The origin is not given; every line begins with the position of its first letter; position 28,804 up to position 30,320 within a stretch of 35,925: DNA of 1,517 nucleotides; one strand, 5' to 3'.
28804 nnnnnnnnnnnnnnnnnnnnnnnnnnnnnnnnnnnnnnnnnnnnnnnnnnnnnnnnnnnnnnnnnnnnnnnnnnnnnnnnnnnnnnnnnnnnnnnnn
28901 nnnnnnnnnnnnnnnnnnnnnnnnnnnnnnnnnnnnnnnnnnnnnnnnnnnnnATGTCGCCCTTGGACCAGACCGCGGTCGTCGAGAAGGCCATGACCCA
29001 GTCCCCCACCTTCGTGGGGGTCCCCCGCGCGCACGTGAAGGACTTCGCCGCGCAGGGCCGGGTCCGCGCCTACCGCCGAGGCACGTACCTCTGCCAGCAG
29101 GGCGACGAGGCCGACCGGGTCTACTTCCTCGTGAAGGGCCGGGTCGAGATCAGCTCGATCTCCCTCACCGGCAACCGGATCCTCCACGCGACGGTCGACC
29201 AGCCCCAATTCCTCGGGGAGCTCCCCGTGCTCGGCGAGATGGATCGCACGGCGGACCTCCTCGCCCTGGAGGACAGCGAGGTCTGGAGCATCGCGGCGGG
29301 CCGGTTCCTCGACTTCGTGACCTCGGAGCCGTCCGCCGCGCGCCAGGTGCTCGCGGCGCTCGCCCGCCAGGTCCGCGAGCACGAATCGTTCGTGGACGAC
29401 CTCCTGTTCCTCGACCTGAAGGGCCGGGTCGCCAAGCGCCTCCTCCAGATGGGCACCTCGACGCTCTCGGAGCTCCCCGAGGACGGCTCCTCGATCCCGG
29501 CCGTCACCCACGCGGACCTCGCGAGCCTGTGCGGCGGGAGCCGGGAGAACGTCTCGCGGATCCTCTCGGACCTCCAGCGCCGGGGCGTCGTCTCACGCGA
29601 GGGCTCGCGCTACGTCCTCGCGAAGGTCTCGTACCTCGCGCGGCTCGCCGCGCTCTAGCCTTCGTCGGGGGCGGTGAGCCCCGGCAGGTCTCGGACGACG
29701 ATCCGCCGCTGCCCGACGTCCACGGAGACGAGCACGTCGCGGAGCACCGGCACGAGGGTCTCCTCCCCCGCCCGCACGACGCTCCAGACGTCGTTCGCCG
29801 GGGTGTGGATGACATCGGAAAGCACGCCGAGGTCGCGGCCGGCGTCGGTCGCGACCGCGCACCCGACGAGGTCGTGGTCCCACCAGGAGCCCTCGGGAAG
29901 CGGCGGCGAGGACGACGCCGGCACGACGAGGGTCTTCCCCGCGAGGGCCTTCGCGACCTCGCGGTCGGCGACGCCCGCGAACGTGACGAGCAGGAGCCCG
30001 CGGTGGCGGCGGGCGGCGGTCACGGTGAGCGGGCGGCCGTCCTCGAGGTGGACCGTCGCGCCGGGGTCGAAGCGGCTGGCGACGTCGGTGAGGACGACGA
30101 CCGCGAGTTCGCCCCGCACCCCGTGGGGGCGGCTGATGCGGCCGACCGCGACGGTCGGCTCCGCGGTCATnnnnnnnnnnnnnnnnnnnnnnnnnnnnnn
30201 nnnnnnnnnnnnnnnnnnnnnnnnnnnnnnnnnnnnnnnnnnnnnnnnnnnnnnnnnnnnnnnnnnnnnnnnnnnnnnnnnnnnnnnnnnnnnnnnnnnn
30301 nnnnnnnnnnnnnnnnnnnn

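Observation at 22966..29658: A 6.7-kb cyclic-nucleotide-centred island splits the conserved rimM-trmD pair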

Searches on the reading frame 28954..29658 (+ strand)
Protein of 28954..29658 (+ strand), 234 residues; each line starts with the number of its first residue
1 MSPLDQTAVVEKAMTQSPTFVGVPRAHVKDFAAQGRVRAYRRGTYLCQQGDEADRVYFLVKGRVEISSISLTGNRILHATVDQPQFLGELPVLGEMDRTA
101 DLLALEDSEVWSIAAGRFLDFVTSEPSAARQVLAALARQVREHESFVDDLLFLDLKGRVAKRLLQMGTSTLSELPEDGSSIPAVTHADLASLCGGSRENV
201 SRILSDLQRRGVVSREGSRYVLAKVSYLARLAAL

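Call 3: search_protein_families(library=pfam, proteins=[window:28954-29658:+], max_evalue=0.01)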
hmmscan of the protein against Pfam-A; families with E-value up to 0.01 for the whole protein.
window:28954-29658:+ (234 aa): 6 families
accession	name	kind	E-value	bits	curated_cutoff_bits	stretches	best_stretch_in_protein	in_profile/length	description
PF00027.35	cNMP_binding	-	1.3e-20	73.6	27.5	1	38-123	2-87/89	Cyclic nucleotide-binding domain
PF13545.12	HTH_Crp_2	-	4.3e-14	52.7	27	1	157-230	1-69/70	Crp-like helix-turn-helix domain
PF00325.26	Crp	-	3.5e-08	33.5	21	1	184-212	3-31/32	Bacterial regulatory proteins, crp family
PF25213.1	HVO_A0261_N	-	4.3e-06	27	35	1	184-223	25-64/86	HVO_A0261 N-terminal domain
PF12802.13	MarR_2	-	0.00039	21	27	1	184-219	21-56/61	MarR family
PF22798.2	DUF5817_CT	-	0.0069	16.7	29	1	194-220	26-52/54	DUF5817, C-terminal domain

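Call 7: search_protein_families(library=ncbifam, proteins=[window:28954-29655:+], max_evalue=0.01)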
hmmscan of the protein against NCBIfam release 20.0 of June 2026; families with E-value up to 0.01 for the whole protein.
window:28954-29655:+ (234 aa): 14 families
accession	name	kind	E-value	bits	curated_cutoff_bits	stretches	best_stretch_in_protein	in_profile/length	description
NF008732.0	PRK11753.1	equivalog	2.7e-25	89.1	266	1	25-222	13-210/214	cAMP-activated global transcriptional regulator CRP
NF052518.1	TransRegLdrP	equivalog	6.7e-14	52.4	300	1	40-223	4-179/195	transcriptional regulator LdrP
NF010499.0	PRK13918.1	equivalog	2.3e-12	46.9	274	1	39-232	16-201/205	CRP/FNR family transcriptional regulator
TIGR03697.1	NtcA_cyano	equivalog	3.7e-10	39.9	244.95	1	49-218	7-178/193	global nitrogen regulator NtcA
NF050806.1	TransRegFixKCaul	equivalog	5.9e-10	38.7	300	1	31-223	19-204/215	transcriptional regulator FixK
NF006901.0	PRK09392.1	equivalog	9.1e-10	38.2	211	1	14-232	9-221/236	transcriptional activator FtrB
NF053664.1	TransRegPtrACyano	equivalog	6.4e-09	35.4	300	1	54-222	28-189/196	Crp/Fnr family transcriptional regulator PtrA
NF058543.1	ActPatMycb56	equivalog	2.3e-07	30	460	1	20-139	4-120/317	acetyltransferase Pat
NF007707.0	PRK10402.1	subfamily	5.3e-07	29.5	180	1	28-165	24-161/226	transcriptional regulator YeiL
NF041163.2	encap_f2b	equivalog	1.3e-06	27.8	400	1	6-140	65-201/450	family 2B encapsulin nanocompartment shell protein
NF050815.1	TransActFtrBCaul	equivalog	8.7e-06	25.2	300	0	188-233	180-224/251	transcriptional activator FtrB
TIGR03896.1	cyc_nuc_ocin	subfamily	4.1e-05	23.1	161.05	1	32-130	158-256/317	bacteriocin-type transport-associated protein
NF045989.1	TransRegFnrLRhodb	equivalog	0.00049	19.4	300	1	116-223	128-225/245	transcriptional regulator FnrL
NF008365.0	PRK11161.1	subfamily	0.0018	17.6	228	1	36-233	48-244/250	fumarate/nitrate reduction transcriptional regulator Fnr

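Call 53: search_protein_families(library=padloc, proteins=[window:28954-29655:+], max_evalue=0.01)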
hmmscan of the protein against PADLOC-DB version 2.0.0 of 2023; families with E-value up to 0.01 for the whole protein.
window:28954-29655:+ (234 aa): 6 families
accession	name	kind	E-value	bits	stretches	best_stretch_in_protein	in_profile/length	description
PDLC02371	PycTIR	-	4.5e-17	60.3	1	20-147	22-145/288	-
PDLC00731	Effector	-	1.3e-15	55.2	1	12-148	18-149/306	TIR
PDLC00730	Effector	-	6.7e-08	30.1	1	20-107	41-124/299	TIR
PDLC00732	Effector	-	3.8e-07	27.3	1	25-147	26-144/301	TIR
PDLC00734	PycC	-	9.6e-07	26.2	1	29-120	27-118/374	Pycsar cyclase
PDLC01857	CARF3--CARF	-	0.0066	14.1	0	184-228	144-188/201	-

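Call 54: search_solved_structures(query=window:28954-29655:+, max_evalue=0.00001, show_alignments=1)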
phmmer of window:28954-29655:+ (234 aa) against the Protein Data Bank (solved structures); distinct sequences matched with E-value up to 0.00001: 61 (the best 60 are shown).
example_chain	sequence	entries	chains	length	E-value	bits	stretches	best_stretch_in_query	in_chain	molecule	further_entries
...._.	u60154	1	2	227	2.1e-22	83.4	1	11-232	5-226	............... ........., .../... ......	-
3r6s_A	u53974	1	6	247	2.3e-22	83.2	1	10-232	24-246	transcription regulator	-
4cyd_A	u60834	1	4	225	2.4e-22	83.2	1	11-232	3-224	PROBABLE TRANSCRIPTION REGULATOR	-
3d0s_A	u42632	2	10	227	8.8e-22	81.4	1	13-232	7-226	TRANSCRIPTIONAL REGULATORY PROTEIN | PROBABLE TRANSCRIPTIONAL REGULATORY PROTEIN (PROBABLY CRP/ FNR-FAMILY)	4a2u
3mzh_A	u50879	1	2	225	9.8e-22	81.2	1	14-232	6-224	PROBABLE TRANSCRIPTIONAL REGULATORY PROTEIN (PROBABLY CRP/FNR-FAMILY)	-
3i54_A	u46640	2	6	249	1e-21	81.1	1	13-232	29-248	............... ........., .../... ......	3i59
3h3u_A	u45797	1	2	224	1e-21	81.1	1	14-232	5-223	PROBABLE TRANSCRIPTIONAL REGULATORY PROTEIN (PROBABLY CRP/FNR-FAMILY)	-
7ets_A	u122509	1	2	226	1.9e-20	77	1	14-230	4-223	Crp/Fnr family transcriptional regulator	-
4i01_A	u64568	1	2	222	1e-19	74.6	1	31-221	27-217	Catabolite gene activator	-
7pza_A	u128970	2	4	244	1.9e-19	73.7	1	35-217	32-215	Putative cAMP-binding protein-catabolite gene activator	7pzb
4ev0_A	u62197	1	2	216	2.5e-19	73.4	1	16-215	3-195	Transcription regulator, Crp family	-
1g6n_A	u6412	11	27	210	2.5e-19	73.4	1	31-221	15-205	CATABOLITE GENE ACTIVATOR PROTEIN | PROTEIN (CATABOLITE GENE ACTIVATOR PROTEIN) | Catabolite gene activator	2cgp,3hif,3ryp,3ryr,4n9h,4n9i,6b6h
1i5z_A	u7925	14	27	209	2.5e-19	73.3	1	31-221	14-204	CATABOLITE GENE ACTIVATOR PROTEIN | CATABOLITE GENE ACTIVATOR PROTEIN (CAP) | PROTEIN (CATABOLITE GENE ACTIVATOR PROTEIN (CAP))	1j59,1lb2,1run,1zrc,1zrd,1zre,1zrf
4i0b_A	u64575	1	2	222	2.6e-19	73.3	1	31-221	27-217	Catabolite gene activator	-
4hzf_A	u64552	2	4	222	2.7e-19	73.2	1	31-221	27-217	Catabolite gene activator | cAMP-activated global transcriptional regulator CRP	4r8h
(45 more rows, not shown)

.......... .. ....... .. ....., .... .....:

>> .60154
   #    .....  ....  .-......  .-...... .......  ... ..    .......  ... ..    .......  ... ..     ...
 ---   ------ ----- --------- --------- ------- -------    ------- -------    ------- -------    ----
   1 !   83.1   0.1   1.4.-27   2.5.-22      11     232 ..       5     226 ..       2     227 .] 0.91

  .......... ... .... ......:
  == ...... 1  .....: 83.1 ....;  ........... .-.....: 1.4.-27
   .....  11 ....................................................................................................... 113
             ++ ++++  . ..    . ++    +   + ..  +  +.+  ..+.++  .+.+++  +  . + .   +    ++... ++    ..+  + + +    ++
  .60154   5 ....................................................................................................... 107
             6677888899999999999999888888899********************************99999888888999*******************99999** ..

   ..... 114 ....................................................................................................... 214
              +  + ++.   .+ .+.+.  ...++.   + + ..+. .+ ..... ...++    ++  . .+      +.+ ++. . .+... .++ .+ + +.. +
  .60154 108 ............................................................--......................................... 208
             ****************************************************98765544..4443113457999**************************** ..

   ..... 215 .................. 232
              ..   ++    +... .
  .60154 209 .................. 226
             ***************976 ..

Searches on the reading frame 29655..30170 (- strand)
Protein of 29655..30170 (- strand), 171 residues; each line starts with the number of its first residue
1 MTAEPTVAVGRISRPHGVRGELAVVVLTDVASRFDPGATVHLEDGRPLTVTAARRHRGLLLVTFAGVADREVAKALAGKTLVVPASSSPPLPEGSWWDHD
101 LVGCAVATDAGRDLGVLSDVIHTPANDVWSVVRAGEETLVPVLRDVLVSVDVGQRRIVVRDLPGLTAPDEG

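Call 3: search_protein_families(library=pfam, proteins=[window:29655-30170:-], max_evalue=0.01)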
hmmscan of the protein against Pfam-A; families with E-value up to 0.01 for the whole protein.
window:29655-30170:- (171 aa): 3 families
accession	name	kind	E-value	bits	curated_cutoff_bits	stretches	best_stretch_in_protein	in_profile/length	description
PF01782.24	RimM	-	7.5e-18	65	23.5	1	9-86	2-83/84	RimM N-terminal domain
PF24986.1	PRC_RimM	-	4e-13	49.2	27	1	99-160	2-64/69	RimM PRC barrel domain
PF05239.21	PRC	-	4.4e-10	39.9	21.2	1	99-163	7-75/78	PRC-barrel domain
